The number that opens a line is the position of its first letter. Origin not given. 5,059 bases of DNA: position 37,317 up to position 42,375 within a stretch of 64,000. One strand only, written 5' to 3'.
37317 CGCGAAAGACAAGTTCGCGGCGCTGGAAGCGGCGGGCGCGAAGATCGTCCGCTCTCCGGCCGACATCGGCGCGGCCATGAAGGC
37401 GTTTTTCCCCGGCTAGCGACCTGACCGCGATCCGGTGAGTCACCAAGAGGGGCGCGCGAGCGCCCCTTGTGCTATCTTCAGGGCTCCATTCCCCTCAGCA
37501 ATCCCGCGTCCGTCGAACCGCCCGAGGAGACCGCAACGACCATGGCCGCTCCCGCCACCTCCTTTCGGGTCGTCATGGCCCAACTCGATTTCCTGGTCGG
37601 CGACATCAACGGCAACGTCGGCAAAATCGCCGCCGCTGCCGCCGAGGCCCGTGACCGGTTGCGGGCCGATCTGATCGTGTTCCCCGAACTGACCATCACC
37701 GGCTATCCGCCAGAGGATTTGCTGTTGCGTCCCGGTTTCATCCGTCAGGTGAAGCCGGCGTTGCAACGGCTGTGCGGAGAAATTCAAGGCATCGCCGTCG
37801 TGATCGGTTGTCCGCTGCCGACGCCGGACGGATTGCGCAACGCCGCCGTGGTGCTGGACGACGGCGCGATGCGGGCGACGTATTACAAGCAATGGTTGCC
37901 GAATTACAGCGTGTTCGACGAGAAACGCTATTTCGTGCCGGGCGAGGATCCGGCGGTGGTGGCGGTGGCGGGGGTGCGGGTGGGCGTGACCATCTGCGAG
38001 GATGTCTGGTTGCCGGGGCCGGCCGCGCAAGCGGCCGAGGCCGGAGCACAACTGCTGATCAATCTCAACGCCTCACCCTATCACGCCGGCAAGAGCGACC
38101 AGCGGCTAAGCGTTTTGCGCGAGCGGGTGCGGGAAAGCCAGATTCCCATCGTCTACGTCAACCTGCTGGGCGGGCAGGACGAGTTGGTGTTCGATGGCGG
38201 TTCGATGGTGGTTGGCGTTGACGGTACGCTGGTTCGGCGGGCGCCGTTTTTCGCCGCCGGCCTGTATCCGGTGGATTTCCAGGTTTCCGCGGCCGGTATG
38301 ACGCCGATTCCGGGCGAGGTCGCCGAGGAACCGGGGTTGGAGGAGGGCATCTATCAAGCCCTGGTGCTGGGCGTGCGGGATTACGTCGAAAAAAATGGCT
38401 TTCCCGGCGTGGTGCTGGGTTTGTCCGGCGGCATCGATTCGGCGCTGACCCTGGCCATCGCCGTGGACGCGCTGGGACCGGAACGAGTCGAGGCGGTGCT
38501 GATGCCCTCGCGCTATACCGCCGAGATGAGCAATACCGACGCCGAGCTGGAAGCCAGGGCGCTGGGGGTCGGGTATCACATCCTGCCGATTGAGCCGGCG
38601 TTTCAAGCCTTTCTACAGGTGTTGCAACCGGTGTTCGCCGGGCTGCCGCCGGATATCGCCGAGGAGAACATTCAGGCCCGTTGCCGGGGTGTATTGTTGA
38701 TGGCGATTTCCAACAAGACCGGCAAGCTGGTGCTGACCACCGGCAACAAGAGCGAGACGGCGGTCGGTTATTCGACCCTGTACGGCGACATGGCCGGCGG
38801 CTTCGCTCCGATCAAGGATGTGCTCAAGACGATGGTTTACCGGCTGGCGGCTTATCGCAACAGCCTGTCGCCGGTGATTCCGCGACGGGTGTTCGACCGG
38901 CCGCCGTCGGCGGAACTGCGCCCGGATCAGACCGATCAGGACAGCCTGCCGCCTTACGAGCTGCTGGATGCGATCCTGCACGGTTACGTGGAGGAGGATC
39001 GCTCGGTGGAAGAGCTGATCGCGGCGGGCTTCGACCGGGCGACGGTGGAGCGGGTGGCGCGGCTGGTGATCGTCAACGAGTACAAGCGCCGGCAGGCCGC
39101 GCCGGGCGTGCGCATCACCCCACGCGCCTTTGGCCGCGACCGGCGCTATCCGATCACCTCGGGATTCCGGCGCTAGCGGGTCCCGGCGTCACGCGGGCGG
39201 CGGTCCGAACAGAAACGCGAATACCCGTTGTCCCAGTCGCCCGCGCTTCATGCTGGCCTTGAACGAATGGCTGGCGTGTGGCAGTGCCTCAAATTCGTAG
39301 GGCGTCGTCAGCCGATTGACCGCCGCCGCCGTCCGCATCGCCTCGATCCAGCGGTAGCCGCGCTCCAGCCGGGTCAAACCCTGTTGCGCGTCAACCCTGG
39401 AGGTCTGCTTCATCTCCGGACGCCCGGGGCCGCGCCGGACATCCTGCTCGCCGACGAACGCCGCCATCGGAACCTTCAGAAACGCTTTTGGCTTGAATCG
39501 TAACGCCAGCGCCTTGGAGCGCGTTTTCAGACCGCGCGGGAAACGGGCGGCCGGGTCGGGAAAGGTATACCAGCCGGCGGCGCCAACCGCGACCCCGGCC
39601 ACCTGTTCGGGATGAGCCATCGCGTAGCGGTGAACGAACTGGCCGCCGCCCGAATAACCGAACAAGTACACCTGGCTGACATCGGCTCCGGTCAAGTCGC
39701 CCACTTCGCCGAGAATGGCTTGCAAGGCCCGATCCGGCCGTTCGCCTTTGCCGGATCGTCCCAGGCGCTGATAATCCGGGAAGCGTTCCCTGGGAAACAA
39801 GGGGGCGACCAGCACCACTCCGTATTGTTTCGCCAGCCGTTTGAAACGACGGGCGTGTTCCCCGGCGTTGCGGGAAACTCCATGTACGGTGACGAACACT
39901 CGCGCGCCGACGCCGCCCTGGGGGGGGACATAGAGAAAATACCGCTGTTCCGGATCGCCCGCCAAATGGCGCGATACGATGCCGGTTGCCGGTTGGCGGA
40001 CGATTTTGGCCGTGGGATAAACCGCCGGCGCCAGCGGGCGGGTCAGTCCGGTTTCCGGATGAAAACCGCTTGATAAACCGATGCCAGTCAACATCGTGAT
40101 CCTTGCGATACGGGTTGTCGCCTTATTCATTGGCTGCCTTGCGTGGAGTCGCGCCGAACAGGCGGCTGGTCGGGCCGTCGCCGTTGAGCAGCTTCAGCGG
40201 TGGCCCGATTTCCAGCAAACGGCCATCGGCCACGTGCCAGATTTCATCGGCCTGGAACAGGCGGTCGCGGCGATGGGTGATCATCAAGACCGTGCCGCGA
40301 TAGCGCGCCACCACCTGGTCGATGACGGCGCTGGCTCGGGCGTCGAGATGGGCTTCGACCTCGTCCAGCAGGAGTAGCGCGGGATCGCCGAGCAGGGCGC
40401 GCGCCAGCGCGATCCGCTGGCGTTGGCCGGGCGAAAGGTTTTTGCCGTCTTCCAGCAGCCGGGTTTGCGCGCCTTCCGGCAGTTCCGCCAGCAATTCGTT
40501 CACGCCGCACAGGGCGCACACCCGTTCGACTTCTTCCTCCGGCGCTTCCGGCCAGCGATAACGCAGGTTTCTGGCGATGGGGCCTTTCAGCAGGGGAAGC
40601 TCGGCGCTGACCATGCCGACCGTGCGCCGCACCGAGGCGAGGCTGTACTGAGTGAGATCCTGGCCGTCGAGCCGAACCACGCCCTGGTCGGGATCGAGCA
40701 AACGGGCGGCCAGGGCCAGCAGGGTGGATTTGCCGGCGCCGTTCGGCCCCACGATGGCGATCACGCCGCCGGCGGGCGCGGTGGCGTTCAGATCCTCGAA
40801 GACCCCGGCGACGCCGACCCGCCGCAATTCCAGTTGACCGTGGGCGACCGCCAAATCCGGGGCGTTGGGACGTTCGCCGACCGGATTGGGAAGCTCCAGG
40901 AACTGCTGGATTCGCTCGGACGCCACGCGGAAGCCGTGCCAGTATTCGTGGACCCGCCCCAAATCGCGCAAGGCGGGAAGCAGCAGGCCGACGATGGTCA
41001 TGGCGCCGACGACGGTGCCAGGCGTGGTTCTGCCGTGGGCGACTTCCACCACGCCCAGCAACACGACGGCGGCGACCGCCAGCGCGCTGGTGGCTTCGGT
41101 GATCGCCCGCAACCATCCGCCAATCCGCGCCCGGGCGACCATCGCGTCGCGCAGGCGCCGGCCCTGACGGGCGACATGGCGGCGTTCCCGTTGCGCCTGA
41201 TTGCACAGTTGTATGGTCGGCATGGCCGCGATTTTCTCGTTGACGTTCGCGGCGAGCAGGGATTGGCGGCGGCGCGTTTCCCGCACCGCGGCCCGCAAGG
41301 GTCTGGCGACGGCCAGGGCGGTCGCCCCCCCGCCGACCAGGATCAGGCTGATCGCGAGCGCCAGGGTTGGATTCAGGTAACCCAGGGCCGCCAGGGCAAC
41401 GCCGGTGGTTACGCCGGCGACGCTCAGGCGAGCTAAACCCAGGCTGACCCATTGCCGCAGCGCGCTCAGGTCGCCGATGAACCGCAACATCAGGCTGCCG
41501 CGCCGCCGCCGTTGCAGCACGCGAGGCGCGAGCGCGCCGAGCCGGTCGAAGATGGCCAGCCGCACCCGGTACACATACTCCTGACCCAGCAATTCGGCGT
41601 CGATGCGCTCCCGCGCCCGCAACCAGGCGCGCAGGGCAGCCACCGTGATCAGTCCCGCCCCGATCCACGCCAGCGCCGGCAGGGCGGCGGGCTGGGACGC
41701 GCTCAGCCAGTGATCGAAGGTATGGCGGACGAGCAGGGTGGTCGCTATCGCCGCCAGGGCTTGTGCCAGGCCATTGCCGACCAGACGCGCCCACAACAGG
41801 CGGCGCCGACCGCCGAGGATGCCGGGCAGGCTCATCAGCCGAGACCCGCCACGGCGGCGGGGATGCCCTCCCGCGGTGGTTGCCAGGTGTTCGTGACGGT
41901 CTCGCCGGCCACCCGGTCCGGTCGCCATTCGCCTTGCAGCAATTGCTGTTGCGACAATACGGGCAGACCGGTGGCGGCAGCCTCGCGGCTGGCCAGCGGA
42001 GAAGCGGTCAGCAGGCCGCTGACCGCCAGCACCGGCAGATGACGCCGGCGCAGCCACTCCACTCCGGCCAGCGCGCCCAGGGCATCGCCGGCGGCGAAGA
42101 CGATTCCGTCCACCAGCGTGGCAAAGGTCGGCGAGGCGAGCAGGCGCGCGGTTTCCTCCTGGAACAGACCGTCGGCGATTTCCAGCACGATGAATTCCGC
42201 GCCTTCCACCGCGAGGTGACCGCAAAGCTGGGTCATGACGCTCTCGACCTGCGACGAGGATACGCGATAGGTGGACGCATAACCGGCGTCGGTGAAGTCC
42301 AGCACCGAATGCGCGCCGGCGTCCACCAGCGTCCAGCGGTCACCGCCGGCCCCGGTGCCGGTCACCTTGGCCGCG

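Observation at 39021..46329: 7-kb block flanked by 162-bp direct repeats of the nadE 3' end (island-like insertion without integrase)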

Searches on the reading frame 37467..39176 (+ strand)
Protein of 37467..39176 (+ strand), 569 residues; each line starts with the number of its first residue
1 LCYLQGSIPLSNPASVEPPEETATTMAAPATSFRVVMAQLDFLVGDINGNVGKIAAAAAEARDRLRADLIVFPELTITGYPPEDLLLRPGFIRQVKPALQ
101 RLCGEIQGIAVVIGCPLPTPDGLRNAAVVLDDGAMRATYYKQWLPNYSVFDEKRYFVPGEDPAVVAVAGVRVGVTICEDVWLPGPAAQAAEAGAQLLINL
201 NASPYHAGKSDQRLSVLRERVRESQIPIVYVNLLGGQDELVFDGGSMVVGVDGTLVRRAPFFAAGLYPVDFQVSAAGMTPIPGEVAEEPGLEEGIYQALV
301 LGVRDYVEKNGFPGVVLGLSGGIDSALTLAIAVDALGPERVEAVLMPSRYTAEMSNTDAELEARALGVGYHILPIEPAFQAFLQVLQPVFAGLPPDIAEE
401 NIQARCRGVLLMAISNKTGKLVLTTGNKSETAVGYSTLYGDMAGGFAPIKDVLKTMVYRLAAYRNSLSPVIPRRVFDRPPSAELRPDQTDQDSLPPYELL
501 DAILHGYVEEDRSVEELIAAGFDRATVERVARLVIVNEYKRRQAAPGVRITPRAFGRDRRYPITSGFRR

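Call 5: search_protein_families(library=pfam, proteins=[window:37467-39176:+])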
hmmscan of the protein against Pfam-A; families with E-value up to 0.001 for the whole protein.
window:37467-39176:+ (569 aa): 2 families
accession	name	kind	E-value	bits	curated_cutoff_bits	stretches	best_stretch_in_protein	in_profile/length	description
PF02540.23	NAD_synthase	-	4.6e-76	255.6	21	1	296-544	2-242/242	NAD synthase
PF00795.27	CN_hydrolase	-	5.1e-31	108.4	23.2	1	37-275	4-250/256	Carbon-nitrogen hydrolase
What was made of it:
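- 37467..39176 (+): nadE, glutamine-dependent NAD+ synthetase. It is intact, and its last 160 nt belong to copy 1. Pfam CN_hydrolase + NAD_synthase (call 5).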

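Call 6: find_related_loci(query=window:37467-39176:+, collection=genome_contigs, flank=10000)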
Query window:37467-39176:+ (569 aa) in genome_contigs; peptide patterns used: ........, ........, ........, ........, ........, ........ (x = any residue, [..] = any of these).
600 stretches matched a pattern (row limit reached: there are more); 584 encode a relative of the query (tblastn E <= 1e-3); the best 80 are kept; 80 distinct loci.
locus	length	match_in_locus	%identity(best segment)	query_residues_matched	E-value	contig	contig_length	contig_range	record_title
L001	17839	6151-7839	85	7-569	0e+0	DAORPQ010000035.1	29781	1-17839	MAG TPA_asm: Candidatus Competibacter sp. isolate AMR_MDS_5391 NODE_234_length_29781_cov_30.506190, whole genome shotgun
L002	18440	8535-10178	84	22-569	0e+0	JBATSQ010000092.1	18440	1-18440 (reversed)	MAG: Candidatus Contendobacter sp. isolate MFD10515_ilm_asm_bin15 k127_101018, whole genome shotgun sequence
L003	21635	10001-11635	84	25-569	0e+0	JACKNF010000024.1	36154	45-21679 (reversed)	MAG: Gammaproteobacteria bacterium isolate HK-STAS-PROT-137 HK-STAS-PROT-137_24, whole genome shotgun sequence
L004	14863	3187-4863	79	10-569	0e+0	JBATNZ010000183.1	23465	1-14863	MAG: Candidatus Contendobacter sp. isolate MFD10518_ilm_asm_bin19 k127_309157, whole genome shotgun sequence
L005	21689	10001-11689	78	4-569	0e+0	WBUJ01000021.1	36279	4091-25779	MAG: Candidatus Contendobacter sp. isolate SB13 contig_642, whole genome shotgun sequence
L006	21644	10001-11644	81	21-569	0e+0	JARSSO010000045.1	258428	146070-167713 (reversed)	MAG: Candidatus Contendobacter sp. isolate SCELSE-2-Con NODE_58_length_258428_cov_173.247855, whole genome shotgun seque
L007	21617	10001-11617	63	30-569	0e+0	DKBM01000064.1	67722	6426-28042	MAG TPA_asm: Proteobacteria bacterium UBA6900 UBA6900_contig_962, whole genome shotgun sequence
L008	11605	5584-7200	63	30-569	0e+0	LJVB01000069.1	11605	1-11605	MAG: Acidithiobacillales bacterium SM1_46 WOR1_30_36_6679, whole genome shotgun sequence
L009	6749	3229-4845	64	30-568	0e+0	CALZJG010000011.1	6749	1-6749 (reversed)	MAG: uncultured Chromatiaceae bacterium isolate FCS_M_Gamma_041 genome assembly, contig: k121_127583, whole genome shotg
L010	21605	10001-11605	62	32-567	0e+0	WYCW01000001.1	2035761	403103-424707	MAG: Candidatus Thiosymbion ectosymbiont of Catanema sp. Cochon2018 isolate Cochon2018-1 scaffold1, whole genome shotgun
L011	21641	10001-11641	62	21-567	0e+0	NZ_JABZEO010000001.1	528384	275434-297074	Allochromatium humboldtianum strain DSM 21881 assembly_contig_1, whole genome shotgun sequence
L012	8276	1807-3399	62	35-567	0e+0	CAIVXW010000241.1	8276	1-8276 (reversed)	MAG: uncultured Methylococcaceae bacterium isolate LaPlata-a_bin-1612 genome assembly, contig: bin-1612:241/511, whole g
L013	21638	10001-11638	60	22-568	0e+0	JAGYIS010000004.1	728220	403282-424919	MAG: Marinobacter sp. isolate M30B21 contig_218, whole genome shotgun sequence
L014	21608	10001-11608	61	32-568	0e+0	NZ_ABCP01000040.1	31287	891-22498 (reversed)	Marinobacter algicola DG893 1103407001879, whole genome shotgun sequence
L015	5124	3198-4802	60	33-567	0e+0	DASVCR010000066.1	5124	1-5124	MAG TPA_asm: Gammaproteobacteria bacterium isolate SMAG_U2011 k141_1368601, whole genome shotgun sequence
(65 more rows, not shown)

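Call 33: find_encoding_contigs(protein=window:37467-39176:+, flank=3000, max_places=10)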
Protein window:37467-39176:+ (569 aa): 5 contigs read that carry it; 5 places shown.
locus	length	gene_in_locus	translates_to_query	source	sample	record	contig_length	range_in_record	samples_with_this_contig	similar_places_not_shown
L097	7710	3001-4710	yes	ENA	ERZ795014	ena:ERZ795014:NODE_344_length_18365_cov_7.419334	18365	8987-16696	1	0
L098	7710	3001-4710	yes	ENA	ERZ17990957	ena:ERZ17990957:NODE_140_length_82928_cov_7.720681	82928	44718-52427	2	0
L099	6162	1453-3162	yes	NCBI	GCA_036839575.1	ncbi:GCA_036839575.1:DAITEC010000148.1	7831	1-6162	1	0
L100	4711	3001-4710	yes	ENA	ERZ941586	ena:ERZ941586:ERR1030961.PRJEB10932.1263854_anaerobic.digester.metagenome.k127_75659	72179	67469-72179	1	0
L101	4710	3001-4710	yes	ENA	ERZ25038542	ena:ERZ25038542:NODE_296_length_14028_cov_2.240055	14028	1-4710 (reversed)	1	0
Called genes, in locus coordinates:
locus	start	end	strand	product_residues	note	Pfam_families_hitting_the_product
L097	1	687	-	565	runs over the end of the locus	PF25323:6TM_PilS, PF00512:HisKA, PF13581:HATPase_c_2 (weak), PF02518:HATPase_c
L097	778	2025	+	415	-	PF13549:ATP-grasp_5, PF08442:ATP-grasp_2, PF24948:Citrate_synth_N, PF00549:Ligase_CoA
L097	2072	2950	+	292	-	PF02629:CoA_binding, PF00549:Ligase_CoA, PF13607:Succ_CoA_lig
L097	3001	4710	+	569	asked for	PF00795:CN_hydrolase, PF02540:NAD_synthase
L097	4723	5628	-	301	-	-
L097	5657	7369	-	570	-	PF00664:ABC_membrane, PF00005:ABC_tran, PF02463:SMC_N (faint), PF13304:AAA_21 (faint)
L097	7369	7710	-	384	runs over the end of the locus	-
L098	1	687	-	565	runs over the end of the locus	PF25323:6TM_PilS, PF00512:HisKA, PF13581:HATPase_c_2 (weak), PF02518:HATPase_c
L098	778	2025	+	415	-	PF13549:ATP-grasp_5, PF08442:ATP-grasp_2, PF24948:Citrate_synth_N, PF00549:Ligase_CoA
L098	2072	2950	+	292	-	PF02629:CoA_binding, PF00549:Ligase_CoA, PF13607:Succ_CoA_lig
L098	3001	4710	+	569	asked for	PF00795:CN_hydrolase, PF02540:NAD_synthase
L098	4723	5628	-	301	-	-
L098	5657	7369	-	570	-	PF00664:ABC_membrane, PF00005:ABC_tran, PF02463:SMC_N (faint), PF13304:AAA_21 (faint)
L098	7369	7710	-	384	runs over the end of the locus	-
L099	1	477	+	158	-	?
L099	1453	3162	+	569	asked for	PF00795:CN_hydrolase, PF02540:NAD_synthase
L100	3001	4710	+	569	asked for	PF00795:CN_hydrolase, PF02540:NAD_synthase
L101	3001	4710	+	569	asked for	PF00795:CN_hydrolase, PF02540:NAD_synthase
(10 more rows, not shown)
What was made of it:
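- Tried and rejected: Three continue into the hydrolase gene and two stop at the repeat (call 33).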

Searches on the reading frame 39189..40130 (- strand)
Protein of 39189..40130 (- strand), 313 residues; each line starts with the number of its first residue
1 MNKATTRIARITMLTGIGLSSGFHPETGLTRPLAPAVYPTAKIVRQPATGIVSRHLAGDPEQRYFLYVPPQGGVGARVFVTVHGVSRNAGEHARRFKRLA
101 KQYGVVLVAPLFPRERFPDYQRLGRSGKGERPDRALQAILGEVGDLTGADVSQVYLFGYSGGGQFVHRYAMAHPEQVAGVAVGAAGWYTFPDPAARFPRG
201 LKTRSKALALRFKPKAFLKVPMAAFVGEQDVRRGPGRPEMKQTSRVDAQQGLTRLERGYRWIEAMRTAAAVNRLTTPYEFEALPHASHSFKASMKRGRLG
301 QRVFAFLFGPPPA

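Call 5: search_protein_families(library=pfam, proteins=[window:39189-40130:-])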
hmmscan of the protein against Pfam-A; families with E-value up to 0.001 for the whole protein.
window:39189-40130:- (313 aa): 1 family
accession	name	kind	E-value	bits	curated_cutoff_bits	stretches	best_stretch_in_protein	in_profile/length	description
PF00561.26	Abhydrolase_1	-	0.00086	19.5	25.8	0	150-191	67-103/245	alpha/beta hydrolase fold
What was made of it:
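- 39189..40130 (-): Alpha/beta hydrolase of the PHB-depolymerase/esterase family. Gene callers give 301 aa, which would start near 40094. Weak Abhydrolase_1 (call 5).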

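Call 41: search_protein_families(library=ncbifam, proteins=[window:39189-40130:-], max_evalue=0.00001)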
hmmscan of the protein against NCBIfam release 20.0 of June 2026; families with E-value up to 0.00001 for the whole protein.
window:39189-40130:- (313 aa): 2 families
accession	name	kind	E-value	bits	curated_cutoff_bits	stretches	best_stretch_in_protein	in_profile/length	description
NF050058.1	e_dPHAscl_type1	hypoth_equivalog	6.6e-14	52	150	1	61-288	7-252/276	extracellular catalytic domain type 1 short-chain-length polyhydroxyalkanoate depolymerase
TIGR01840.1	esterase_phb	subfamily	9.5e-11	41.6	107.85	1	64-188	1-131/213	PHB depolymerase family esterase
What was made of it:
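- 39189..40130 (-): NCBIfam esterase_phb and dPHAscl hits are below cut-off (call 41).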

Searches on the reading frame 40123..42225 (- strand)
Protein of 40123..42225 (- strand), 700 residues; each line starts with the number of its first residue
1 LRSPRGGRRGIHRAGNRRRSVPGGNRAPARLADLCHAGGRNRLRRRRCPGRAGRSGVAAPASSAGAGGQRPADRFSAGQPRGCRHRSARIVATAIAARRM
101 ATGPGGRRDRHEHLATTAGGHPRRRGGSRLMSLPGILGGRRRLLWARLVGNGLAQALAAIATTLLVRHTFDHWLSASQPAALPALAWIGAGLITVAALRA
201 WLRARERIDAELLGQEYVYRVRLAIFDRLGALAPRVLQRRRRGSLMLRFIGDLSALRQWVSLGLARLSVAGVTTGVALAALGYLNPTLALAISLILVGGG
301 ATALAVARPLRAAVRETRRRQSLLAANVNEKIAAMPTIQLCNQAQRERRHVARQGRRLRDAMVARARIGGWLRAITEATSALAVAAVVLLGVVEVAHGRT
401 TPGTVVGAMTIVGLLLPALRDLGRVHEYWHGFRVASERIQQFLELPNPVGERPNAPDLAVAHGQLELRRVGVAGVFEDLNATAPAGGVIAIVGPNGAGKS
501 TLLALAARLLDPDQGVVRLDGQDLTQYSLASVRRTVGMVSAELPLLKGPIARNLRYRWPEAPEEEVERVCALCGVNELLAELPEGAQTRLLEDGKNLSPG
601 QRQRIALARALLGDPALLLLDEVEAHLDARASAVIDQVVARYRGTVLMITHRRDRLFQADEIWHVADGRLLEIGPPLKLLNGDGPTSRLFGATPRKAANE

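Call 5: search_protein_families(library=pfam, proteins=[window:40123-42225:-])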
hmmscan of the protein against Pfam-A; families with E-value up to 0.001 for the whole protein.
window:40123-42225:- (700 aa): 8 families
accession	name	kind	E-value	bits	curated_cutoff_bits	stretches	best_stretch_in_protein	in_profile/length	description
PF00005.33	ABC_tran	-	9.7e-29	101.1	25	1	477-622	2-134/137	ABC transporter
PF00664.28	ABC_membrane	-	2.2e-22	80.5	28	1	154-415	10-270/274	ABC transporter transmembrane region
PF13304.12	AAA_21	-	9.3e-09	36.2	27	0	489-512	2-25/304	AAA domain, putative AbiEii toxin, Type IV TA system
PF02463.25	SMC_N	-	1.5e-07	31.5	40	0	518-666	112-212/220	RecF/RecN/SMC N terminal domain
PF13555.12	AAA_29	-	8.3e-05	22.7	27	1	481-514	17-50/61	P-loop containing region of AAA domain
PF25199.1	nSTAND_NTPase5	-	0.0001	22.6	34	0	455-519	8-76/145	Novel STAND NTPase 5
PF13191.12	AAA_16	-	0.00025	22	32.6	1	481-630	21-147/167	AAA ATPase domain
PF13401.12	AAA_22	-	0.00034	21.4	27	0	487-535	6-53/130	AAA domain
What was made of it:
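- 40123..41835 (-): Fused permease/ATPase ABC exporter (570 aa). Its start overlaps the DUF1611 stop. ABC_membrane + ABC_tran (call 5).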

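Call 41: search_protein_families(library=ncbifam, proteins=[window:40123-41835:-], max_evalue=0.00001)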
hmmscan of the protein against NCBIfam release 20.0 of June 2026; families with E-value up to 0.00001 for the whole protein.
window:40123-41835:- (570 aa): 170 families (the best 25 are shown)
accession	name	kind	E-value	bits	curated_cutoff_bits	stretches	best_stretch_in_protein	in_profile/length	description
TIGR02857.1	CydD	equivalog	4.7e-69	233.7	435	1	16-535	6-529/529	thiol reductant ABC exporter subunit CydD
TIGR02203.1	MsbA_lipidA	equivalog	1.1e-68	232.2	602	1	36-559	37-565/572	lipid A export permease/ATP-binding protein MsbA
TIGR02204.1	MsbA_rel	hypoth_equivalog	1.2e-65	222.3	780.4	1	24-551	29-563/576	ABC transporter, permease/ATP-binding protein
TIGR03375.1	type_I_sec_LssB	subfamily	1.3e-62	212.1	693.1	1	26-550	162-689/696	type I secretion system permease/ATPase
TIGR02868.1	CydC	equivalog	1.6e-62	211.9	329.05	1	45-522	43-529/530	thiol reductant ABC exporter subunit CydC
NF045513.1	HepA_fam_ABC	equivalog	1.8e-59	201.8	725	1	39-553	78-599/610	heterocyst formation ABC transporter subunit HepA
TIGR01846.1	type_I_sec_HlyB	subfamily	3.3e-59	200.9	725.55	1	25-560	151-689/694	type I secretion system permease/ATPase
NF010178.0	PRK13657.1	equivalog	3.5e-56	190.8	733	1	12-559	18-566/588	glucan ABC transporter ATP-binding protein/ permease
NF008364.0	PRK11160.1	equivalog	7e-53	180.1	630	1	60-553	64-565/575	heme ABC transporter ATP-binding protein/permease CydC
TIGR03797.1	NHLM_micro_ABC2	equivalog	2.9e-52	178.1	709.4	1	19-557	142-679/686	NHLP bacteriocin export ABC transporter permease/ATPase subunit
TIGR00958.1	3a01208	subfamily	7.5e-52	176.5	874.6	1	107-551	252-702/711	antigen peptide transporter 2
TIGR01842.1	type_I_sec_PrtD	subfamily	9.1e-52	176.3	510.15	1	31-545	24-536/544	type I secretion system permease/ATPase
NF052233.1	CphA_assoc_ABC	equivalog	8.4e-49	166.6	880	1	66-569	239-749/766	cyanophycin metabolism-associated ABC transporter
NF008379.0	PRK11174.1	equivalog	2e-48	165.5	684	1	22-555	31-576/588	heme ABC transporter permease/ATP-binding protein CydD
TIGR03796.1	NHLM_micro_ABC1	equivalog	6.6e-48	163.4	853.3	1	20-559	161-708/710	NHLP family bacteriocin export ABC transporter peptidase/permease/ATPase subunit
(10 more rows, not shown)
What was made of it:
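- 40123..41835 (-): It is MsbA/CydDC/HlyB-like but below every equivalog cut-off (call 41).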
